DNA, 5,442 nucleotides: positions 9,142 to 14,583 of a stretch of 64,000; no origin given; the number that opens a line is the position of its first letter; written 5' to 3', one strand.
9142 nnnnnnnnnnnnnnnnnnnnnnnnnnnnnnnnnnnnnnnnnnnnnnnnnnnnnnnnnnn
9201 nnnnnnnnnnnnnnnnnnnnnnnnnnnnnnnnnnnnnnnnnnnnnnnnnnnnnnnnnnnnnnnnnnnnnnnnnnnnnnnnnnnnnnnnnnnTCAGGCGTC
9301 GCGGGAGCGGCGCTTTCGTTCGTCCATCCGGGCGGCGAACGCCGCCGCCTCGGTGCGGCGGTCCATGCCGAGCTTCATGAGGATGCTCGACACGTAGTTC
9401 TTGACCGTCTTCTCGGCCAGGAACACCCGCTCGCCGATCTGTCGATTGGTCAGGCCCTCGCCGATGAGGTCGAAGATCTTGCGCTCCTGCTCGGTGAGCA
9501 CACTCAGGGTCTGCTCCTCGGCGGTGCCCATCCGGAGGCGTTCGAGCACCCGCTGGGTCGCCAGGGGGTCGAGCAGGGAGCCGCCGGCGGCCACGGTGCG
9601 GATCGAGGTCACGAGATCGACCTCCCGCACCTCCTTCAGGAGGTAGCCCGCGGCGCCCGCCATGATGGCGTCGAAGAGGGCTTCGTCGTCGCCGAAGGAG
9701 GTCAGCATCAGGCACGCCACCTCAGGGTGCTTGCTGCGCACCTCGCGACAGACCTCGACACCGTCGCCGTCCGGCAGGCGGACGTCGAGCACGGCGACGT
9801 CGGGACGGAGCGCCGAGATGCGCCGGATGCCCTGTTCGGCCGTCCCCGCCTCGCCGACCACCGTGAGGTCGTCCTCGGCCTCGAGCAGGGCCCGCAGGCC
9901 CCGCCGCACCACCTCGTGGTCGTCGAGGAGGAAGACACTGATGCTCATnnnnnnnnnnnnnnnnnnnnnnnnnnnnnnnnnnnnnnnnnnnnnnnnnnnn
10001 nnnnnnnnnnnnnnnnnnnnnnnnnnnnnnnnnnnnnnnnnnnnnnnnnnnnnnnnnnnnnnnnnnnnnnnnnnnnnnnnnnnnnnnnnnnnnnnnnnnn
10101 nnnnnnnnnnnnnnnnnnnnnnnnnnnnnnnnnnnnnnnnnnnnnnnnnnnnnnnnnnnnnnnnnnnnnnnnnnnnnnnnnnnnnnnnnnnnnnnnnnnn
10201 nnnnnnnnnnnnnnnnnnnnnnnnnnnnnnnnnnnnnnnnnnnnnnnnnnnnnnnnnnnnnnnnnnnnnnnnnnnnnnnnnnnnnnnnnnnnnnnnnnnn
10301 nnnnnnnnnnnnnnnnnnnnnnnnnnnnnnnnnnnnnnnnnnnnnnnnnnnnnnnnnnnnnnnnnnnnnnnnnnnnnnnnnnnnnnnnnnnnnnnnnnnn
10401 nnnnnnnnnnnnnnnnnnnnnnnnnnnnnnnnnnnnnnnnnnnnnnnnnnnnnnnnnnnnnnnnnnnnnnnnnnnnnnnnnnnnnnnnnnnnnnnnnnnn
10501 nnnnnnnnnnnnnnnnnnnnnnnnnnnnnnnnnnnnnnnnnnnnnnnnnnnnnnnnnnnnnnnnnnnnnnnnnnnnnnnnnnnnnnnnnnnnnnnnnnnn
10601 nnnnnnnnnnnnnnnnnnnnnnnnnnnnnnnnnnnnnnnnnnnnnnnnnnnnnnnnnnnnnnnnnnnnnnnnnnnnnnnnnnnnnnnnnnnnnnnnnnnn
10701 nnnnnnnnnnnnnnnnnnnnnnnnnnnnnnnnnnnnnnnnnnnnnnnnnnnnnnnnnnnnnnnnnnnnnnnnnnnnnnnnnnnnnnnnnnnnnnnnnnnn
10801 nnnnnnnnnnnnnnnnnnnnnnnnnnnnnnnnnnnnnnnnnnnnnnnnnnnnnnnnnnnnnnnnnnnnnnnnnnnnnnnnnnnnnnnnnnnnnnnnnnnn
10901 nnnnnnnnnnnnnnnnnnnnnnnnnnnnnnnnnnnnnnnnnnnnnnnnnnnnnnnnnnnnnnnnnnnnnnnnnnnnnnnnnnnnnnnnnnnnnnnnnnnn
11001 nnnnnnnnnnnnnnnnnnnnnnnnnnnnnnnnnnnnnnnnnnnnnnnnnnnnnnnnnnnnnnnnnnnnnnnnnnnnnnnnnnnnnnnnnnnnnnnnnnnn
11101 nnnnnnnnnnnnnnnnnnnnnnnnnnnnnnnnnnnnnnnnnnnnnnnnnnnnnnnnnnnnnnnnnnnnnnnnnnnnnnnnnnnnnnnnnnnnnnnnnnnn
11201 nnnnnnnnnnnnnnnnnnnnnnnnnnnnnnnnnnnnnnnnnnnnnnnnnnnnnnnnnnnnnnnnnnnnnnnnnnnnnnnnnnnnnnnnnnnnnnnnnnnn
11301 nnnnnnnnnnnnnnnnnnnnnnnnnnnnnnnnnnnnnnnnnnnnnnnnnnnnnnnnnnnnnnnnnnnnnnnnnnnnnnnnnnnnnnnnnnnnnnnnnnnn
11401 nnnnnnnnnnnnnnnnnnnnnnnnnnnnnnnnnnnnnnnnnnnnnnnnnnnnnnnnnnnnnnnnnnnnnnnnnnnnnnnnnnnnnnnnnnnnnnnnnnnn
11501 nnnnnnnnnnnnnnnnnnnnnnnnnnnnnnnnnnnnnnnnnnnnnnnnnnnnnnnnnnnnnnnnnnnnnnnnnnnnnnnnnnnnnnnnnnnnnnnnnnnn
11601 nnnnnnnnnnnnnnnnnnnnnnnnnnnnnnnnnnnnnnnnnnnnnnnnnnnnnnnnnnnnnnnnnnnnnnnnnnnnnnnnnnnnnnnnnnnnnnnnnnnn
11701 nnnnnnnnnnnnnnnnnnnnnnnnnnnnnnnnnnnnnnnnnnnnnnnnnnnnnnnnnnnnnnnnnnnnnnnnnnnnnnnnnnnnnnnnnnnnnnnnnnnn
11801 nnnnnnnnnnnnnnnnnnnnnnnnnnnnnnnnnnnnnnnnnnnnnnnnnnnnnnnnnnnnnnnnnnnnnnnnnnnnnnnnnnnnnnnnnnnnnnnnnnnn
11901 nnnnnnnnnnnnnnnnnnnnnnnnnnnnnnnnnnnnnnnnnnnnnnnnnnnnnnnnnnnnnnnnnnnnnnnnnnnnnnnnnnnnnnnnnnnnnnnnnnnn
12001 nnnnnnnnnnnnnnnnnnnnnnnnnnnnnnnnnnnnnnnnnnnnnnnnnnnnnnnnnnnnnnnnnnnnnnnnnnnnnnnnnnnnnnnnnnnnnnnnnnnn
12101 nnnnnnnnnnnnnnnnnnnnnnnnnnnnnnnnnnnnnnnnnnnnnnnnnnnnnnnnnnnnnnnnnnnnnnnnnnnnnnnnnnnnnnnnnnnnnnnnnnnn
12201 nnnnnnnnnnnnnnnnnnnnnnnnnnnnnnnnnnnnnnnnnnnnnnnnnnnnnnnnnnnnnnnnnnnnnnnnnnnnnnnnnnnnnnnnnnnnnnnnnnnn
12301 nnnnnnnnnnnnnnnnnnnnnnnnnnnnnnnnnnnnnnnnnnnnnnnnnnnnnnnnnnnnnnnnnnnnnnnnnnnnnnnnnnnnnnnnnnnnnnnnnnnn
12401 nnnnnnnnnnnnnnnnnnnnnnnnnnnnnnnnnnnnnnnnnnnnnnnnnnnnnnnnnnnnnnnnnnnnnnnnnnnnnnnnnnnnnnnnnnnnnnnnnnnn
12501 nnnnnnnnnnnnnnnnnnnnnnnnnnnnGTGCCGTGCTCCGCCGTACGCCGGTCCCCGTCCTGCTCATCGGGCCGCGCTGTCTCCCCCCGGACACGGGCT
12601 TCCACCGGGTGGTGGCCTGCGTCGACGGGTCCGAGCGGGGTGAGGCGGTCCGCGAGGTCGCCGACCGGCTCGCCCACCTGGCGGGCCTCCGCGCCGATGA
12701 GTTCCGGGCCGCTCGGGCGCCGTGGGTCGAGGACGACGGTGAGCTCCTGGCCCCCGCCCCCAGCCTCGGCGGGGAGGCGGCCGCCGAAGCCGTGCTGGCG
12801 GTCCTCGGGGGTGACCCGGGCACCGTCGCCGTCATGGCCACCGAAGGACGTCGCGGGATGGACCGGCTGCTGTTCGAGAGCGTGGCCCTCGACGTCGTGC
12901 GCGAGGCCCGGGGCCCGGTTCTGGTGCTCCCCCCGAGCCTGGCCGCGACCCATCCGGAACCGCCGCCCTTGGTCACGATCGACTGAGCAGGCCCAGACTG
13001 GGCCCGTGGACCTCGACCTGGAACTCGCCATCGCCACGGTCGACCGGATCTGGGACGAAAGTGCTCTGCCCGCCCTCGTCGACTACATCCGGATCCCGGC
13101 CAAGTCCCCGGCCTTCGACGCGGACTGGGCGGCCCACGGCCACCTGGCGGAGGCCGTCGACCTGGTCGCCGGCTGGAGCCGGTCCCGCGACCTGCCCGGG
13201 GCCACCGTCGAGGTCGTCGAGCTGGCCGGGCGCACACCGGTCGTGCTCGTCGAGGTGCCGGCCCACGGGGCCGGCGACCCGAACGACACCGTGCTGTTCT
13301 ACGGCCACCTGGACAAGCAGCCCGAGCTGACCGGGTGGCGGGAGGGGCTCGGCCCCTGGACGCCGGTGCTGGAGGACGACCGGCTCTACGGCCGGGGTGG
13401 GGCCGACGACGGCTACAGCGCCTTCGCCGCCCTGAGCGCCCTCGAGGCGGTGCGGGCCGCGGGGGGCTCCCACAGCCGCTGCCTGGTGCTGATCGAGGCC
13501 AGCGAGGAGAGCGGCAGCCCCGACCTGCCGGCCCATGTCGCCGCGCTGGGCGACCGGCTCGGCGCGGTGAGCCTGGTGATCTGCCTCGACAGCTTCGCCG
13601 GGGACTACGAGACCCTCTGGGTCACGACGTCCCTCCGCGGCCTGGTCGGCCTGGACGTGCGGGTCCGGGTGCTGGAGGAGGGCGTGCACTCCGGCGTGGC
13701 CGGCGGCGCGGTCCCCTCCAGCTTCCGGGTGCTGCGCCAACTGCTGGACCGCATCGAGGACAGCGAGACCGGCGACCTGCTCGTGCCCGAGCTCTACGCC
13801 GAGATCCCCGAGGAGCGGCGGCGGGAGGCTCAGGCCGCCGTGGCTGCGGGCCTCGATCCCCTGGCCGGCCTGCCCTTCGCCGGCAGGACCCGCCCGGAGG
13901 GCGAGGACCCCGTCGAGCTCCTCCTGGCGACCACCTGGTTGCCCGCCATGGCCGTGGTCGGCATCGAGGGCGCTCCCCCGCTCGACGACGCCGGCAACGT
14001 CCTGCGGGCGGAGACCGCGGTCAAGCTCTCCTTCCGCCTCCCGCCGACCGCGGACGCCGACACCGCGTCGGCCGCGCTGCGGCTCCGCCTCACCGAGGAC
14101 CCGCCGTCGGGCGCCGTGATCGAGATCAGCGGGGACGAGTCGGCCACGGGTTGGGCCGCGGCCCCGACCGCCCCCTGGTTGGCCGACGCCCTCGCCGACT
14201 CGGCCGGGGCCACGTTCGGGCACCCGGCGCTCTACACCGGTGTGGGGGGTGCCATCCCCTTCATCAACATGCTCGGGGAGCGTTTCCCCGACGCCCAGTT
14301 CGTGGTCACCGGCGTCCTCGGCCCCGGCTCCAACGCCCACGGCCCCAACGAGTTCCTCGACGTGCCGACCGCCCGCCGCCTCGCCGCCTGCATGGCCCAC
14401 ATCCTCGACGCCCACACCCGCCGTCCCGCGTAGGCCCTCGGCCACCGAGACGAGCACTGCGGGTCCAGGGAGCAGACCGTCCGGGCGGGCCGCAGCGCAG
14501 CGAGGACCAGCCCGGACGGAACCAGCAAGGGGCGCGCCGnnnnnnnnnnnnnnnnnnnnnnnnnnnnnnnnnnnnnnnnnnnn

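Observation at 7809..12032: Family of GGGACC-WW-GGTCCC palindromes placed in front of the island genes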

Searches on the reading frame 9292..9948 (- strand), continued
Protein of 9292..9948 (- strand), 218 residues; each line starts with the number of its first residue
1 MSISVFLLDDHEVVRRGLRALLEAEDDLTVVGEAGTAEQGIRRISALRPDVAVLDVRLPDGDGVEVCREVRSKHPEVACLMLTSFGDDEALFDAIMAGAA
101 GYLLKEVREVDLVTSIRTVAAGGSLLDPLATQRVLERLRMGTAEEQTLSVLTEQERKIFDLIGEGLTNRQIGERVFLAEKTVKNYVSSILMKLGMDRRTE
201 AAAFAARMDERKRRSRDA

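Call 69: search_protein_families(library=pfam, proteins=[L001:4103-5959:+, L008:6657-8558:-, L009:6714-8441:-, L012:6645-8435:-, L018:6741-8438:-, L039:3977-5701:-, L064:6679-8397:-, L033:2056-3663:-, L053:4805-5938:-, L003:2661-4097:+], max_evalue=0.00001)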
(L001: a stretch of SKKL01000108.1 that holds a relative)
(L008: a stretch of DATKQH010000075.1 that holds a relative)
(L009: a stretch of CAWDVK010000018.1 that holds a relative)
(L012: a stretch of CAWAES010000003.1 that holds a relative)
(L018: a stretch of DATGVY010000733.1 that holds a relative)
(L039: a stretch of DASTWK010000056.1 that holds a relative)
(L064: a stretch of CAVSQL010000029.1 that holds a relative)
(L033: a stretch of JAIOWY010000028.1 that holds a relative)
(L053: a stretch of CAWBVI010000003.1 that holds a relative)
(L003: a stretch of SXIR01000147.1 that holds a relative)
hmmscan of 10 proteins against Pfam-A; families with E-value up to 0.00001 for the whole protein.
L001:4103-5959:+ (618 aa): 8 families
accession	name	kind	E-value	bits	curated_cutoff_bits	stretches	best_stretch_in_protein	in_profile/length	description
PF08448.16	PAS_4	-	1.1e-23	84.1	23.1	2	159-269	1-108/110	PAS fold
PF00989.32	PAS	-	4.3e-22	78.7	22.6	2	156-266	4-113/113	PAS fold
PF13426.13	PAS_9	-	8.6e-22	77.8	27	1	163-268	1-103/103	PAS domain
PF13188.13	PAS_8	-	1.6e-14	53.6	21.8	1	157-212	5-57/65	PAS domain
PF07730.19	HisKA_3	-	1.8e-12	48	24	1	413-473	2-64/68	Histidine kinase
PF02518.31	HATPase_c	-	4.1e-08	34.1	26.4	1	519-612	5-108/111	Histidine kinase-, DNA gyrase B-, and HSP90-like ATPase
PF08447.18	PAS_3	-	2.8e-06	27.9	25.6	0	302-368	3-70/89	PAS fold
PF24820.1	Diguanyl_cycl_sensor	-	4.3e-06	27.1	28.1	0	165-260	8-105/109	Diguanylate cyclase-like sensor domain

L008:6657-8558:- (633 aa): 5 families
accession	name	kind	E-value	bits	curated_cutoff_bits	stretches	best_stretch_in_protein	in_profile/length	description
PF13185.12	GAF_2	-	1.1e-34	120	28.6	2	91-230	2-136/136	GAF domain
PF01590.32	GAF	-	1e-28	101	22.4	2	92-229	1-133/133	GAF domain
PF13492.12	GAF_3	-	2.7e-17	63.8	27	1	260-398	1-128/129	GAF domain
PF07730.19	HisKA_3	-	5.5e-10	40.1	24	1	415-476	2-65/68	Histidine kinase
PF02518.31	HATPase_c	-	3.8e-09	37.4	26.4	1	522-606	4-109/111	Histidine kinase-, DNA gyrase B-, and HSP90-like ATPase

L009:6714-8441:- (575 aa): 5 families
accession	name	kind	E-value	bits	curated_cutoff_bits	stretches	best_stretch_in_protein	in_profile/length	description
PF13185.12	GAF_2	-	4.2e-37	127.8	28.6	2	53-192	2-136/136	GAF domain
PF01590.32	GAF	-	2.2e-26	93.4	22.4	2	54-191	1-133/133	GAF domain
PF13492.12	GAF_3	-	2.3e-18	67.3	27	1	225-359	4-128/129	GAF domain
PF07730.19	HisKA_3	-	7.2e-11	42.9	24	1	376-437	2-65/68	Histidine kinase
PF02518.31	HATPase_c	-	6e-08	33.5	26.4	1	484-567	5-109/111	Histidine kinase-, DNA gyrase B-, and HSP90-like ATPase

L012:6645-8435:- (596 aa): 5 families
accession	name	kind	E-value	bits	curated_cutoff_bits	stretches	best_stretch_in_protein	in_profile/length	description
PF13185.12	GAF_2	-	6e-34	117.6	28.6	2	71-210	2-136/136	GAF domain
PF01590.32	GAF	-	1.1e-25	91.1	22.4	2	72-209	1-133/133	GAF domain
PF13492.12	GAF_3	-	3.2e-22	79.7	27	2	242-378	3-128/129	GAF domain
PF07730.19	HisKA_3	-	5.8e-11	43.2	24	1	395-456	2-65/68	Histidine kinase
PF02518.31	HATPase_c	-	3.4e-10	40.8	26.4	1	502-586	5-110/111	Histidine kinase-, DNA gyrase B-, and HSP90-like ATPase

L018:6741-8438:- (565 aa): 6 families
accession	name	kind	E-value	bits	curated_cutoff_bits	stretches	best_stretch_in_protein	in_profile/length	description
PF13185.12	GAF_2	-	2.4e-37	128.6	28.6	2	50-189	2-136/136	GAF domain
PF01590.32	GAF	-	4.2e-26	92.5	22.4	2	51-188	1-133/133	GAF domain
PF13492.12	GAF_3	-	2e-17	64.3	27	2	220-356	2-128/129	GAF domain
PF07730.19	HisKA_3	-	3.5e-12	47.1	24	1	373-435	2-66/68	Histidine kinase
PF02518.31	HATPase_c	-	3.5e-09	37.5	26.4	1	480-564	4-109/111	Histidine kinase-, DNA gyrase B-, and HSP90-like ATPase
PF13581.12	HATPase_c_2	-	4.9e-06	27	27.4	0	472-528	22-84/127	Histidine kinase-like ATPase domain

L039:3977-5701:- (574 aa): 5 families
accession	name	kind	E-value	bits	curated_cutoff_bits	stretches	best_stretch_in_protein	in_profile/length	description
PF13185.12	GAF_2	-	8.6e-38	130.1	28.6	2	56-197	2-136/136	GAF domain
PF01590.32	GAF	-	3e-31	109.2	22.4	2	57-196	1-133/133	GAF domain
PF13492.12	GAF_3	-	9.4e-16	58.8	27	1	229-362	3-127/129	GAF domain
PF07730.19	HisKA_3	-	6.6e-12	46.2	24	1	380-442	2-66/68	Histidine kinase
PF02518.31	HATPase_c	-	2e-09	38.3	26.4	1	487-573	4-110/111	Histidine kinase-, DNA gyrase B-, and HSP90-like ATPase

L064:6679-8397:- (572 aa): 5 families
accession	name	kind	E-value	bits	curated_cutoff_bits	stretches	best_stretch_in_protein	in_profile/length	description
PF13185.12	GAF_2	-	6.4e-36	124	28.6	2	49-188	2-136/136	GAF domain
PF01590.32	GAF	-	2.6e-26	93.2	22.4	2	50-187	1-133/133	GAF domain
PF13492.12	GAF_3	-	6.7e-18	65.8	27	1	223-356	6-128/129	GAF domain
PF07730.19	HisKA_3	-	2.2e-10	41.4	24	1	373-434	2-65/68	Histidine kinase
PF02518.31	HATPase_c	-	2.2e-08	34.9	26.4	1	485-564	9-109/111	Histidine kinase-, DNA gyrase B-, and HSP90-like ATPase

L033:2056-3663:- (535 aa): 5 families
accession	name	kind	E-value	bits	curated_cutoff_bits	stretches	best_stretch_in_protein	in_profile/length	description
PF13185.12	GAF_2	-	1.4e-25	90.5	28.6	1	19-157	3-136/136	GAF domain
PF01590.32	GAF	-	1.6e-20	74.4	22.4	1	20-156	2-133/133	GAF domain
PF07730.19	HisKA_3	-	7.2e-12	46.1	24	1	344-405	2-64/68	Histidine kinase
PF13492.12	GAF_3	-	1.9e-11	44.9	27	0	274-325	76-126/129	GAF domain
PF02518.31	HATPase_c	-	3.6e-10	40.7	26.4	1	451-532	5-106/111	Histidine kinase-, DNA gyrase B-, and HSP90-like ATPase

L053:4805-5938:- (377 aa): 4 families
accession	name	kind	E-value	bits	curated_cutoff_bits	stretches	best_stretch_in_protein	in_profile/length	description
PF13185.12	GAF_2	-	4.4e-19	69.5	28.6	1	24-164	2-136/136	GAF domain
PF01590.32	GAF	-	1.7e-16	61.4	22.4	1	25-163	1-133/133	GAF domain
PF07730.19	HisKA_3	-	6.4e-12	46.3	24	1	181-244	2-65/68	Histidine kinase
PF02518.31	HATPase_c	-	2.3e-08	34.9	26.4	1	291-372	5-105/111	Histidine kinase-, DNA gyrase B-, and HSP90-like ATPase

L003:2661-4097:+ (478 aa): 7 families
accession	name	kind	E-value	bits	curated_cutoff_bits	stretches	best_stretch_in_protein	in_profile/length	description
PF07730.19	HisKA_3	-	9.4e-15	55.4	24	1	285-348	1-65/68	Histidine kinase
PF13426.13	PAS_9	-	6.3e-13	49.3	27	1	159-265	1-103/103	PAS domain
PF08448.16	PAS_4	-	3.4e-12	47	23.1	1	156-268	2-110/110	PAS fold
PF00989.32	PAS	-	6e-12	46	22.6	1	155-263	7-113/113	PAS fold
PF02518.31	HATPase_c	-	7.8e-11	42.8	26.4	1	391-477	4-109/111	Histidine kinase-, DNA gyrase B-, and HSP90-like ATPase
PF13581.12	HATPase_c_2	-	3.7e-09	37.1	27.4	1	384-443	23-87/127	Histidine kinase-like ATPase domain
PF24820.1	Diguanyl_cycl_sensor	-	2e-06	28.1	28.1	1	159-251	6-100/109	Diguanylate cyclase-like sensor domain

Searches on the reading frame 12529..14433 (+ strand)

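Call 8: search_protein_families(library=pfam, proteins=[window:12529-14433:+])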
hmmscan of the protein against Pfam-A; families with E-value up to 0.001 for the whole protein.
window:12529-14433:+ (634 aa): 2 families
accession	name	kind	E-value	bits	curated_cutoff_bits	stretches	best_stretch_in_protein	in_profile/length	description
PF01546.33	Peptidase_M20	-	2.2e-20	73.9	24.6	1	256-626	1-204/206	Peptidase family M20/M25/M40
PF07687.19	M20_dimer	-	2.3e-07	31.2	21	1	368-526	2-104/107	Peptidase dimerisation domain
